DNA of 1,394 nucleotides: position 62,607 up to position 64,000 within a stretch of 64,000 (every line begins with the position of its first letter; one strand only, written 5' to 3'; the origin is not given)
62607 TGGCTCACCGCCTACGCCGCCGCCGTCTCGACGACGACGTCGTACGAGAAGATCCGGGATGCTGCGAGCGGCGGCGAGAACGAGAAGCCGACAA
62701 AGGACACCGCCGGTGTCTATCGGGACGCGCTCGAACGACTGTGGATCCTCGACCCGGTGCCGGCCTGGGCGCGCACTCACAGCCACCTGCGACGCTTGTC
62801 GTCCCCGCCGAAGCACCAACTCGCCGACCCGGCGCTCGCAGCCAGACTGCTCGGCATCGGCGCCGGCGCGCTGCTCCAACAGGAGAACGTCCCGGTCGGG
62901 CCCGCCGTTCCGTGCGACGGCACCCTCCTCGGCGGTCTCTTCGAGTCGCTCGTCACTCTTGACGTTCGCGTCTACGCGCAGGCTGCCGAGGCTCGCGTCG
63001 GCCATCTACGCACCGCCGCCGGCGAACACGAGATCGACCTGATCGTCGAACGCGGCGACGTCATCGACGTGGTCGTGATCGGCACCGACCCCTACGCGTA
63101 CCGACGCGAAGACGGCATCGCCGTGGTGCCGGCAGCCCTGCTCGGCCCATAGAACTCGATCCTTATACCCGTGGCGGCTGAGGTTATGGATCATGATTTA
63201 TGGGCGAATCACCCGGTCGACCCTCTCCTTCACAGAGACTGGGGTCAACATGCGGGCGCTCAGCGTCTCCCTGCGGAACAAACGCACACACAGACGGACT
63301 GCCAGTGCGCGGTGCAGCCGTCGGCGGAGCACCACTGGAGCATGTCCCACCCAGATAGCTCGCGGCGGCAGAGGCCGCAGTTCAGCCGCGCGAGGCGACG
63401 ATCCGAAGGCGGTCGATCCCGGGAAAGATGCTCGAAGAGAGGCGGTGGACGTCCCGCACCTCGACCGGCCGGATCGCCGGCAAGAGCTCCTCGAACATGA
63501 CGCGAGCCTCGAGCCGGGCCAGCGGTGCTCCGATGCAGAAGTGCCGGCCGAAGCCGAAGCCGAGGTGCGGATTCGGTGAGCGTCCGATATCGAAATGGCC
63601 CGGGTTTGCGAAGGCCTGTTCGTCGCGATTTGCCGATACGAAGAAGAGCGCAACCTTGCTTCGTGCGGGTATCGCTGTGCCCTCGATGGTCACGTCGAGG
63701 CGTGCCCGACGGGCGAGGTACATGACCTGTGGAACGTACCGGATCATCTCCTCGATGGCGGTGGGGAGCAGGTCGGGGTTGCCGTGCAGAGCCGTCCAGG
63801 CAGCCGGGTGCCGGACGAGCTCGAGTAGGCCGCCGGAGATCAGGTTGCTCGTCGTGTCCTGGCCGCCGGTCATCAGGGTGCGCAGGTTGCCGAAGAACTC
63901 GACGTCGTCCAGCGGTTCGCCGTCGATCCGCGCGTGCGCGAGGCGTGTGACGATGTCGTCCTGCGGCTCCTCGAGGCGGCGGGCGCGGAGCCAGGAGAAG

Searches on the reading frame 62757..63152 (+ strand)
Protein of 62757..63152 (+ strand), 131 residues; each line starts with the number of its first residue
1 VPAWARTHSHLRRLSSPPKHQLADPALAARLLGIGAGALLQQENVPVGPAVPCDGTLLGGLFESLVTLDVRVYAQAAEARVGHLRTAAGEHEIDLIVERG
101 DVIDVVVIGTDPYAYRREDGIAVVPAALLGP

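Call 21: search_protein_families(library=pfam, proteins=[window:62757-63152:+])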
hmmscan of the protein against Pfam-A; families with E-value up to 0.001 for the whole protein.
window:62757-63152:+ (131 aa): 1 family
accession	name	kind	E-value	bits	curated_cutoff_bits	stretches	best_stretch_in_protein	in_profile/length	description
PF13635.12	DUF4143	-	6.1e-11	42.7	28.1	1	2-101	64-150/160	Domain of unknown function (DUF4143)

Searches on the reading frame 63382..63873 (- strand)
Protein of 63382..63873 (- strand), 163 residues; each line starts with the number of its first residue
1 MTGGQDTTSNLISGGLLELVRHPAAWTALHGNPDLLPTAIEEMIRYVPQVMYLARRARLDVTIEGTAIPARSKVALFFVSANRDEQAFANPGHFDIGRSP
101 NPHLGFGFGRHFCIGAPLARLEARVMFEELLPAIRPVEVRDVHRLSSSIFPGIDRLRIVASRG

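Call 21: search_protein_families(library=pfam, proteins=[window:63382-63873:-])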
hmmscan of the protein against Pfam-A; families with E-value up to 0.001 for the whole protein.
window:63382-63873:- (163 aa): 1 family
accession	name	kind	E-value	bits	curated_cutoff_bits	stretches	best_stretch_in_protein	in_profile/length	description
PF00067.27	p450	-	1.1e-22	80.9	22.8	1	35-131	323-429/462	Cytochrome P450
